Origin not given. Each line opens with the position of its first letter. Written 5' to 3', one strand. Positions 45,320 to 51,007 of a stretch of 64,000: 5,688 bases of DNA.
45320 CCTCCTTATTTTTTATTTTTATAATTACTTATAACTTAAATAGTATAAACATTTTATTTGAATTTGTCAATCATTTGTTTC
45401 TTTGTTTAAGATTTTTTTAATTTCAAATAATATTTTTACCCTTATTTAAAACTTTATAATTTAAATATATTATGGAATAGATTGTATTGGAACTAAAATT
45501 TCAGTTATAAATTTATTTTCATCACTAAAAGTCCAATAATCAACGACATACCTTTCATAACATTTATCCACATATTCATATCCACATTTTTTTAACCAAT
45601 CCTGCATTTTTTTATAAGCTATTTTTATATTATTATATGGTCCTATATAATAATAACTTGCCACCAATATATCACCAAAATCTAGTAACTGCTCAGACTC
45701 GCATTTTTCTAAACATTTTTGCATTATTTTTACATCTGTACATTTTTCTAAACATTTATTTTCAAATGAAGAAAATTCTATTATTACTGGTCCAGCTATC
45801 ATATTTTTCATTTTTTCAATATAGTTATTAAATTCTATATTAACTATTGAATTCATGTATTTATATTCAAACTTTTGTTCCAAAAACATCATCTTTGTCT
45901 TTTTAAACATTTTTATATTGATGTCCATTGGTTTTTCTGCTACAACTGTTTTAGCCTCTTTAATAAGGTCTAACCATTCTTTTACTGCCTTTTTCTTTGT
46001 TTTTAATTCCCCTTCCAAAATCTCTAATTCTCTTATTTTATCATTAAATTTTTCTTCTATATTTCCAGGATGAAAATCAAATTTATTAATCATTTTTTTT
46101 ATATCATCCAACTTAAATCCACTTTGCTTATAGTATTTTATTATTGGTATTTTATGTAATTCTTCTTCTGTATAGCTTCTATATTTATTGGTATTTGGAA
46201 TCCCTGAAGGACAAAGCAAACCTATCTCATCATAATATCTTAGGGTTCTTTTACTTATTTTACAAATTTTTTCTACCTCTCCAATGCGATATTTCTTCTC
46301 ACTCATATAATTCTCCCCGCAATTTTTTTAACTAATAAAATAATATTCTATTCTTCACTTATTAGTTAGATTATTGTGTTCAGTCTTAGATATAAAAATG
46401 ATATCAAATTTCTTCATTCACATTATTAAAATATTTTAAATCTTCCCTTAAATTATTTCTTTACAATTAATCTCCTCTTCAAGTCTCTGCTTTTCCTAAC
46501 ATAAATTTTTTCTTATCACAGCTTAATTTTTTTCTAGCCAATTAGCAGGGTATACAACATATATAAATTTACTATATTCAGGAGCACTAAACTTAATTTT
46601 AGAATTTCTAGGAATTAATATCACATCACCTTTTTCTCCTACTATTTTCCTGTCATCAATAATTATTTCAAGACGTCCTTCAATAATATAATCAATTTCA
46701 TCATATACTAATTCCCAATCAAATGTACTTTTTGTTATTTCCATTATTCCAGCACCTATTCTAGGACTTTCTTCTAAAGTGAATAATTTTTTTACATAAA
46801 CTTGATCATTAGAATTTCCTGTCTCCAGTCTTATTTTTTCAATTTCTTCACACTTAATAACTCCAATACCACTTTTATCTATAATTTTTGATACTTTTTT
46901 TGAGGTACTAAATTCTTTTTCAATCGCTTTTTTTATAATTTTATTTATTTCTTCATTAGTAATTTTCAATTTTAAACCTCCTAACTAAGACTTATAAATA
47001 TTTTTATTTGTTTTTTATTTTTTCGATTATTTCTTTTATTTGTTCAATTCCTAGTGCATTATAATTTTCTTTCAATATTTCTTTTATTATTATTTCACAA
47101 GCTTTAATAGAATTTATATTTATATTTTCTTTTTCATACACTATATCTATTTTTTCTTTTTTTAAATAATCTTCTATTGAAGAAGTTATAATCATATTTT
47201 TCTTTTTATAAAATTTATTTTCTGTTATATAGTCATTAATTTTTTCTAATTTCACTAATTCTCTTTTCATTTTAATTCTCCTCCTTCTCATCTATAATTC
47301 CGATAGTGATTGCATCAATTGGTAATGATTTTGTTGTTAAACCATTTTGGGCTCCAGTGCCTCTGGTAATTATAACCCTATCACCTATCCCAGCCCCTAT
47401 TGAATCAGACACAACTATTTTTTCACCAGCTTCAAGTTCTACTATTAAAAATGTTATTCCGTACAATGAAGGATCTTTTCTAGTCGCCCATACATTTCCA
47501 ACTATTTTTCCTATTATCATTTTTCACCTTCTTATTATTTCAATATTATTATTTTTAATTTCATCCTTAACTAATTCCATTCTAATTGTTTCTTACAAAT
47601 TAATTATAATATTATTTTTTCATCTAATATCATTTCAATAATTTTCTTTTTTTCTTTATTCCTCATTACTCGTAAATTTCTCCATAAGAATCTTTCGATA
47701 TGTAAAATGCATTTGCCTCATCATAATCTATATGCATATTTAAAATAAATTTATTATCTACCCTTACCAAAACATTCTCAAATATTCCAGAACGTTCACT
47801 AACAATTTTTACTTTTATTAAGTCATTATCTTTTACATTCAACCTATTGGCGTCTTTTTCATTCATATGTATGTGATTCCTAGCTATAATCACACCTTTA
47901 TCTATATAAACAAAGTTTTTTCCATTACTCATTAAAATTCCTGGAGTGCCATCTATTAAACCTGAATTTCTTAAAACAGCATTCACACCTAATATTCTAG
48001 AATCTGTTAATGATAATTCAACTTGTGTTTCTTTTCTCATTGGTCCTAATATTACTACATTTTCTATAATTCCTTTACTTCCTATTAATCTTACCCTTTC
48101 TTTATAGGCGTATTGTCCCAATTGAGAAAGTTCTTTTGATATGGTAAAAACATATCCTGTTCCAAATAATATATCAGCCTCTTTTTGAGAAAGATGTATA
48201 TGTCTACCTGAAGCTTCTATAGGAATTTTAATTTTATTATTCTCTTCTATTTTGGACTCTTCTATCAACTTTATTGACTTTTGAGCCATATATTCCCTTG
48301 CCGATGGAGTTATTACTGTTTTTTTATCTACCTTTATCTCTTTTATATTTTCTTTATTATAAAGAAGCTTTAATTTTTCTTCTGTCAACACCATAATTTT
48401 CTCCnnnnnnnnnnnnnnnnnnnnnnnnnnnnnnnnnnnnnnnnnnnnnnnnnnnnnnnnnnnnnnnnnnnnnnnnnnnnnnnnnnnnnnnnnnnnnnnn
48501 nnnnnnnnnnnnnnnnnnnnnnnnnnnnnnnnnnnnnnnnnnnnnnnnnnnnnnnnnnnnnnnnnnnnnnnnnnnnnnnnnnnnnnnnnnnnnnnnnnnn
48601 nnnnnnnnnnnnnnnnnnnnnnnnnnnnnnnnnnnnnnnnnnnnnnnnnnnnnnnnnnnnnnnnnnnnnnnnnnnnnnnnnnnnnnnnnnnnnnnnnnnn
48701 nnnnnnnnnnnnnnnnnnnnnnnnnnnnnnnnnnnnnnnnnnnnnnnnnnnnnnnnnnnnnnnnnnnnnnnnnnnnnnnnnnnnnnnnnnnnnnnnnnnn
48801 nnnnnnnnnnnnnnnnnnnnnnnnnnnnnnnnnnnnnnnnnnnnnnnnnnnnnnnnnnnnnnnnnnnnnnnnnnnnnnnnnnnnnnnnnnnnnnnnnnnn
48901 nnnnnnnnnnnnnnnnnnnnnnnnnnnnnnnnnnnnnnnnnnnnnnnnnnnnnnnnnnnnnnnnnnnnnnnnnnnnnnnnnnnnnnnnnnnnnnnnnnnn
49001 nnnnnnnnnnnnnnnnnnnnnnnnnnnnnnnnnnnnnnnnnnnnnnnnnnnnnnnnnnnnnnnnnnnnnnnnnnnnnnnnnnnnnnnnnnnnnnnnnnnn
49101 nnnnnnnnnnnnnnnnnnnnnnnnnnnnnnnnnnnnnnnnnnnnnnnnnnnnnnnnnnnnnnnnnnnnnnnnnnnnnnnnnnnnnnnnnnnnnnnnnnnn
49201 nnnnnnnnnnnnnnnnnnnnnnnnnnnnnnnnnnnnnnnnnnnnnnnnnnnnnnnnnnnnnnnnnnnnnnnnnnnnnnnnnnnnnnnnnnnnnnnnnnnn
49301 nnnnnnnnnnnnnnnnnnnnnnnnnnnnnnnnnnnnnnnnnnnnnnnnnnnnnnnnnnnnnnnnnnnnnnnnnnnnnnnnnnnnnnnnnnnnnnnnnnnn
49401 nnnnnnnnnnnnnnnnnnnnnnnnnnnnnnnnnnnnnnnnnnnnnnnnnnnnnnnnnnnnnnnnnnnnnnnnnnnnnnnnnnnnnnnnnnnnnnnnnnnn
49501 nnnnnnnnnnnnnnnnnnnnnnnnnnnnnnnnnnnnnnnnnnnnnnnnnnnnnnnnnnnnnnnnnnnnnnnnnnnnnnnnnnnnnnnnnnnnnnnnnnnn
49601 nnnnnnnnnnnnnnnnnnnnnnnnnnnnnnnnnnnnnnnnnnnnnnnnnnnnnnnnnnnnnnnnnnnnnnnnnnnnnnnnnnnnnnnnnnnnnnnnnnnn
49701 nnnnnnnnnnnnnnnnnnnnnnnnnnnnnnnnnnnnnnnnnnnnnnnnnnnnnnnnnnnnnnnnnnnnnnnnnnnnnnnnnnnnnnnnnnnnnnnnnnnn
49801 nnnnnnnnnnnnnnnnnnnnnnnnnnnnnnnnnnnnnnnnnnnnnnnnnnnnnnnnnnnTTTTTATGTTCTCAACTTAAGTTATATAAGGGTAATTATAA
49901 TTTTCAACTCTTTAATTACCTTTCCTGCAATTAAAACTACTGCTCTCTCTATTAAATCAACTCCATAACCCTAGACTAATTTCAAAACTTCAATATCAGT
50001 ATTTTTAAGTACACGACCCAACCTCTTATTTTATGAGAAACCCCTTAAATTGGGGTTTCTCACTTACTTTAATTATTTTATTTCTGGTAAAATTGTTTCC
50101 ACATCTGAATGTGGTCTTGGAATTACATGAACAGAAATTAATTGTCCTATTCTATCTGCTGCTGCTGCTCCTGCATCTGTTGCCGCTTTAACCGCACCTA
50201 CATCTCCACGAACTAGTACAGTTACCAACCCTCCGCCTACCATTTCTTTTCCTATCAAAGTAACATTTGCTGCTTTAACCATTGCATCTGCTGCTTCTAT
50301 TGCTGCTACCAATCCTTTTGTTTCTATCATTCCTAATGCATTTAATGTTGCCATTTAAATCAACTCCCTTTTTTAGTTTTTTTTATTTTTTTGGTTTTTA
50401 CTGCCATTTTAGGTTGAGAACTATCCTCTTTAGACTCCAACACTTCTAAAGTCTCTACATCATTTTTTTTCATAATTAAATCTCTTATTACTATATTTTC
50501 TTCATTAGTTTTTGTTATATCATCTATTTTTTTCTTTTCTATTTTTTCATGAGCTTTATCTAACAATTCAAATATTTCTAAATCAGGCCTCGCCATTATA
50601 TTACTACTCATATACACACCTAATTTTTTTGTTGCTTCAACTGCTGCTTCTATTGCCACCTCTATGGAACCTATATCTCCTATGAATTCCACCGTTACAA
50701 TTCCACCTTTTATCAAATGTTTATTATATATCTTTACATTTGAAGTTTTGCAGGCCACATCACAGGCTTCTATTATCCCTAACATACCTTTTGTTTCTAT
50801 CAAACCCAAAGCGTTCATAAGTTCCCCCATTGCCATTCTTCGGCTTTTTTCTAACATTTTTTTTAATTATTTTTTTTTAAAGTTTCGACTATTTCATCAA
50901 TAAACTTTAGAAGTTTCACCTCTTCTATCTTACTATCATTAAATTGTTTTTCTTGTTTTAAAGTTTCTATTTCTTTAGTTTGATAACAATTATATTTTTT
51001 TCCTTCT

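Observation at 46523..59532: Choline-type glycyl-radical microcompartment locus (CutC/CutD) in a Fusobacteriota-like genome, with an atypical minimal composition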

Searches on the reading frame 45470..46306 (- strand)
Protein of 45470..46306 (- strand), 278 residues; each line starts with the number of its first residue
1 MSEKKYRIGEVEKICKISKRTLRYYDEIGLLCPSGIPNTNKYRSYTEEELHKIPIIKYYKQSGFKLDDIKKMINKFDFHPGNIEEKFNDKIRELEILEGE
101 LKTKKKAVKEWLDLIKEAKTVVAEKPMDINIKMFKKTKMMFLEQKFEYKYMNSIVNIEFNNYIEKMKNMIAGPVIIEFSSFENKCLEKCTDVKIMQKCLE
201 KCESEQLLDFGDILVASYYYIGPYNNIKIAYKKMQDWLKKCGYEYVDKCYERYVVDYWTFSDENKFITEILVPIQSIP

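Call 5: search_protein_families(library=pfam, proteins=[window:45470-46306:-], max_evalue=0.01)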
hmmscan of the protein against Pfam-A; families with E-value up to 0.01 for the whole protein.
window:45470-46306:- (278 aa): 3 families
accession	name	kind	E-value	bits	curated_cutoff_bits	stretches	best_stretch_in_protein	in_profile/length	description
PF13411.12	MerR_1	-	9.4e-17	61.3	21.6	1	6-74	1-67/69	MerR HTH family regulatory protein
PF06445.20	GyrI-like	-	1.4e-10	42.1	26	1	127-274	1-154/155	GyrI-like small molecule binding domain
PF00376.29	MerR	-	3.6e-10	39.9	28.2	1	7-43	1-36/38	MerR family regulatory protein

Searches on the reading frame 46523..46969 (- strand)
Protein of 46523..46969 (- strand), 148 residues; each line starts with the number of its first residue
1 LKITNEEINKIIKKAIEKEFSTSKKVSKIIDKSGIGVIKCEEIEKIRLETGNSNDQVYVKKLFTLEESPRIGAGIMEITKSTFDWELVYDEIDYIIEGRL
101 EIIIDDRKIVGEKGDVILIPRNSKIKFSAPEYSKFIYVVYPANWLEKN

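Call 4: search_protein_families(library=pfam, proteins=[window:46523-46969:-], max_evalue=0.01)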
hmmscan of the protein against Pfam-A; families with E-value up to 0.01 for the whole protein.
window:46523-46969:- (148 aa): 3 families
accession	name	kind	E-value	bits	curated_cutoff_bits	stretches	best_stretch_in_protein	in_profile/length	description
PF06249.18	EutQ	-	9.4e-53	178.5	21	1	4-145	2-151/152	Ethanolamine utilisation protein EutQ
PF05899.18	Cupin_3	-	3.6e-06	27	23.5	1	68-125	4-62/74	EutQ-like cupin domain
PF07883.17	Cupin_2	-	1e-05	25.6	27.2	1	91-127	20-56/70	Cupin domain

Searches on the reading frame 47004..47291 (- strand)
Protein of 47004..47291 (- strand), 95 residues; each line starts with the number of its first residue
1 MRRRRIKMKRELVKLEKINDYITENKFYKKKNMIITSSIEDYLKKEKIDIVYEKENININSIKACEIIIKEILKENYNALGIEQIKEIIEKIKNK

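Call 4: search_protein_families(library=pfam, proteins=[window:47004-47291:-], max_evalue=0.01)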
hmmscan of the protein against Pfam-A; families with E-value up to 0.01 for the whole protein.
window:47004-47291:- (95 aa): 0 families

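Call 6: search_protein_families(library=ncbifam, proteins=[window:47004-47291:-], max_evalue=0.001)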
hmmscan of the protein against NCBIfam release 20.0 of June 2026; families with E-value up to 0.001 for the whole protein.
window:47004-47291:- (95 aa): 0 families

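Call 39: search_protein_families(library=pfam, proteins=[window:47007-47270:-], max_evalue=10)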
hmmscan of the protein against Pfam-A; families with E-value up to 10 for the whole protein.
seq(88 aa): 4 families
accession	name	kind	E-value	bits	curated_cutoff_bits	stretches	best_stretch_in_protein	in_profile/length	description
PF25375.1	Lin-15B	-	0.046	14.2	27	1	12-83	13-80/121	Lin-15B-like domain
PF24889.1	CCTL2_WNK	-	0.049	13.9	27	1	41-87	26-71/75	WNK CCTL2 domain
PF25173.1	Beta-prop_WDR3_1st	-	0.12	12.5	154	1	3-37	104-138/184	WDR3 first beta-propeller domain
PF13184.12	KH_5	-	1.5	9.5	27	1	29-51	30-52/69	NusA-like KH domain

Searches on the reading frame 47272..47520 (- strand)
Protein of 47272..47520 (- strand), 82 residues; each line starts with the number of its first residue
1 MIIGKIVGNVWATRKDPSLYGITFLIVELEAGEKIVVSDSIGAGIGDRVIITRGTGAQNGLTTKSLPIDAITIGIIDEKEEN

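Call 4: search_protein_families(library=pfam, proteins=[window:47272-47520:-], max_evalue=0.01)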
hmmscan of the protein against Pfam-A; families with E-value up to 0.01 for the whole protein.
window:47272-47520:- (82 aa): 1 family
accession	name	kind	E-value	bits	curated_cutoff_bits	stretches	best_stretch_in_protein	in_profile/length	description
PF03319.19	EutN_CcmL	-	2e-24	86.4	25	1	1-77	1-83/83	Ethanolamine utilisation protein EutN/carboxysome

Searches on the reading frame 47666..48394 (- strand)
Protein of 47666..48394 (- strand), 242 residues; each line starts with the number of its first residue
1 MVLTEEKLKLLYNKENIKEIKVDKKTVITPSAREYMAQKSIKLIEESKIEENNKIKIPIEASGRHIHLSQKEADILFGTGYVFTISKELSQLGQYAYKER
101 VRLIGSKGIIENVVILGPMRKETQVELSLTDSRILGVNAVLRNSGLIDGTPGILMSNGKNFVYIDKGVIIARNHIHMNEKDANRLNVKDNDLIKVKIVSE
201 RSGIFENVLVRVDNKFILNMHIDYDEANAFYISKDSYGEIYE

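Call 4: search_protein_families(library=pfam, proteins=[window:47666-48394:-], max_evalue=0.01)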
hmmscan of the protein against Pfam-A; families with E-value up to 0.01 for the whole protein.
window:47666-48394:- (242 aa): 1 family
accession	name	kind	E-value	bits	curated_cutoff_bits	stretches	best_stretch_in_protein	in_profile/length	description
PF06130.18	PTAC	-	4.8e-71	238.6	25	1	58-232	1-175/176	Phosphate propanoyltransferase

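Call 6: search_protein_families(library=ncbifam, proteins=[window:47666-48394:-], max_evalue=0.001)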
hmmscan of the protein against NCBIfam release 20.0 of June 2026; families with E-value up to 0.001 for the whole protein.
window:47666-48394:- (242 aa): 3 families
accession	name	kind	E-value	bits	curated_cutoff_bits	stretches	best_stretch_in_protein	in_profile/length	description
NF040837.1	BMC_EutD_Gpos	exception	3.5e-79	265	315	1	47-241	10-204/205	ethanolamine utilization phosphate acetyltransferase EutD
NF011652.1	PRK15070.1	subfamily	1.1e-73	247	209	1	57-240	1-184/185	phosphate propanoyltransferase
TIGR02536.1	eut_hyp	hypoth_equivalog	8.1e-05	22.3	152.6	1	2-45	164-206/207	TIGR02536 family ethanolamine utilization protein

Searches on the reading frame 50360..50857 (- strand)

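Call 4: search_protein_families(library=pfam, proteins=[window:50360-50857:-], max_evalue=0.01)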
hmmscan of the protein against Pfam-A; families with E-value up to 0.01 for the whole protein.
window:50360-50857:- (165 aa): 1 family
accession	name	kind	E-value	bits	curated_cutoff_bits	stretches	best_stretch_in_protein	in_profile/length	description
PF00936.24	BMC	-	2.3e-18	66.4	24.5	1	16-91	1-75/75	BMC domain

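Call 6: search_protein_families(library=ncbifam, proteins=[window:50360-50857:-], max_evalue=0.001)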
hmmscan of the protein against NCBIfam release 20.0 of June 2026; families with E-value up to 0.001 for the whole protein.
window:50360-50857:- (165 aa): 5 families
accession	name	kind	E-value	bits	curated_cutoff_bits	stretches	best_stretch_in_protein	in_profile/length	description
NF053791.1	BMC_CsoS1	equivalog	2.2e-14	53.5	166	1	15-99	7-92/93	alpha-carboxysome major shell protein CsoS1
NF012018.0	PRK15474.1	equivalog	1.3e-13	51.1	133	1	14-97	1-84/97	ethanolamine utilization microcompartment protein EutM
NF012010.0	PRK15466.1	equivalog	8.8e-12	45.4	218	1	14-100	2-88/166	ethanolamine utilization microcompartment protein EutK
NF053792.1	beta_CO2some_O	equivalog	1.1e-10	41.3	270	1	15-107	112-204/205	beta-carboxysome assembly protein CcmO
TIGR02526.1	eut_PduT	equivalog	5.6e-05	22.9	250.3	1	15-135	3-124/182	ethanolamine utilization microcompartment shell protein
